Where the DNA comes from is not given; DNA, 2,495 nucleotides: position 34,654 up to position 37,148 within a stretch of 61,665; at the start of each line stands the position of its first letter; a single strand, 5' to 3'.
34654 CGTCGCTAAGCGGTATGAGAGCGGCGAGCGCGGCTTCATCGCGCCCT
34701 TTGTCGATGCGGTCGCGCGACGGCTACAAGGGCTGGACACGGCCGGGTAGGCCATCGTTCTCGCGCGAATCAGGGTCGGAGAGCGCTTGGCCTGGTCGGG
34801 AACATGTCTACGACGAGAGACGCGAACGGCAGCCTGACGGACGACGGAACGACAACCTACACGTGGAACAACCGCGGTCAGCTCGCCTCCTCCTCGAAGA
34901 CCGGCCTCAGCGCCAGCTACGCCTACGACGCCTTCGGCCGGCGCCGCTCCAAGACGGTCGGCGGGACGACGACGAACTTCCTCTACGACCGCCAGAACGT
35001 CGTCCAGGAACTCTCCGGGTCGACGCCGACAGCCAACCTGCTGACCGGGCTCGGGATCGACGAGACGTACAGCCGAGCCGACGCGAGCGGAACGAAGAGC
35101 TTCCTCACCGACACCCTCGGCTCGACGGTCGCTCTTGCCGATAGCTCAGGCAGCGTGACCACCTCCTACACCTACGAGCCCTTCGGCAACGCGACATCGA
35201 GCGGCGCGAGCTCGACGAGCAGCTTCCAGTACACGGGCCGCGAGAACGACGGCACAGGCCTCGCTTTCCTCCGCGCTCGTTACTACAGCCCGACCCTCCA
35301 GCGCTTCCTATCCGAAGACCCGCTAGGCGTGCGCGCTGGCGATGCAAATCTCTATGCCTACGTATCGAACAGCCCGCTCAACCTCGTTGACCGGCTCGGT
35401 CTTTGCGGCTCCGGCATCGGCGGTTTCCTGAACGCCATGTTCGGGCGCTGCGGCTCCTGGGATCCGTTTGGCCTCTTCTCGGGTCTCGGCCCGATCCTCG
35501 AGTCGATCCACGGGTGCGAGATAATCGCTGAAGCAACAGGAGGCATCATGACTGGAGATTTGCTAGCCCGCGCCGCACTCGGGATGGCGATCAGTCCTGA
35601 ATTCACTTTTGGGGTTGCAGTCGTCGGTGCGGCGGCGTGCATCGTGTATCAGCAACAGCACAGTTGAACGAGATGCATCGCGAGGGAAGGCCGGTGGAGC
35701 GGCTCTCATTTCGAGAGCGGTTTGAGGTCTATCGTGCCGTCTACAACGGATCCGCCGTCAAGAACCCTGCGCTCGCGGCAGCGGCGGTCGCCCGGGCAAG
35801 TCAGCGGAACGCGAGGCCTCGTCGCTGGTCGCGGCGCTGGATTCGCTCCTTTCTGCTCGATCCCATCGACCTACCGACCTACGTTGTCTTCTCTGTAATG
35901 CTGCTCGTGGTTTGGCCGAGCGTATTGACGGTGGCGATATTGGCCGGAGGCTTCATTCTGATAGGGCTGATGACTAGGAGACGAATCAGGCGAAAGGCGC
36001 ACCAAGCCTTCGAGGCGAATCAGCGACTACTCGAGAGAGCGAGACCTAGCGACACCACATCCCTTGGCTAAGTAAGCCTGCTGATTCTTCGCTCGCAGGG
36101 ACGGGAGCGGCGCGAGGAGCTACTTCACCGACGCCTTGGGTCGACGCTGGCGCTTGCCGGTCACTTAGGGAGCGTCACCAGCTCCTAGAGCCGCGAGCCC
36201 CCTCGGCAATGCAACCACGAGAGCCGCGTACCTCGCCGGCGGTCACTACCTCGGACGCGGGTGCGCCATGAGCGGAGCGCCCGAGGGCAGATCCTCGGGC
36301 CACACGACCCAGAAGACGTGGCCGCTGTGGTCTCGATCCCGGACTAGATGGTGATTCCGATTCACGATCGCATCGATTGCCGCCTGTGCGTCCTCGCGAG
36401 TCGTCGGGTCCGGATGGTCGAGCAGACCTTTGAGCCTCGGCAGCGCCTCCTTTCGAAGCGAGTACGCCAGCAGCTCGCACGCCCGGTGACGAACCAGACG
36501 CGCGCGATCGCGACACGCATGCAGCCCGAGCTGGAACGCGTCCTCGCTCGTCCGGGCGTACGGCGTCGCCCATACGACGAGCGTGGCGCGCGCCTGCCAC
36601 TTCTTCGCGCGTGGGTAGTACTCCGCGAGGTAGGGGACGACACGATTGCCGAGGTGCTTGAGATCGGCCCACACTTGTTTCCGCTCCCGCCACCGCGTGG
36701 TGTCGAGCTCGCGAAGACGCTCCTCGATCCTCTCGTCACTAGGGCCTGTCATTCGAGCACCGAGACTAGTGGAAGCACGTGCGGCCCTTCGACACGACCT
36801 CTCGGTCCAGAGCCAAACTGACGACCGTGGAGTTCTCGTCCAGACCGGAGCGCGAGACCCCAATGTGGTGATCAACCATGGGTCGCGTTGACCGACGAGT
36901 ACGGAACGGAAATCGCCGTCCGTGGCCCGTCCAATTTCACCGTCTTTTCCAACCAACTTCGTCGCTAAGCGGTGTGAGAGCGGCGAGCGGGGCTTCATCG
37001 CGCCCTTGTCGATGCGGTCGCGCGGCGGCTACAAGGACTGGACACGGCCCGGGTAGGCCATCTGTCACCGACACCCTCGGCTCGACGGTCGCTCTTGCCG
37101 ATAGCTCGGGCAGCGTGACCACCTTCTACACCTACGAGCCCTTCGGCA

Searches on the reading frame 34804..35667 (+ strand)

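Call 80: search_protein_families(library=pfam, proteins=[window:34804-35667:+], max_evalue=0.001)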
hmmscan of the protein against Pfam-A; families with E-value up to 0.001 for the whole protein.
window:34804-35667:+ (287 aa): 1 family
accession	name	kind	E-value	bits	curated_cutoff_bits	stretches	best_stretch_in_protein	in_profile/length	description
PF05593.20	RHS_repeat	-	0.00063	20.5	22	0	34-55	15-36/38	RHS Repeat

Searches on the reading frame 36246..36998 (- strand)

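Call 80: search_protein_families(library=pfam, proteins=[window:36246-36998:-], max_evalue=0.001)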
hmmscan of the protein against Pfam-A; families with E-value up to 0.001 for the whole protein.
window:36246-36998:- (250 aa): 1 family
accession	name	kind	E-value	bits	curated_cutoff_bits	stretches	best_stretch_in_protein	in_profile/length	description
PF13646.12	HEAT_2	-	7e-05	23.5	27.7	1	163-208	10-55/88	HEAT repeats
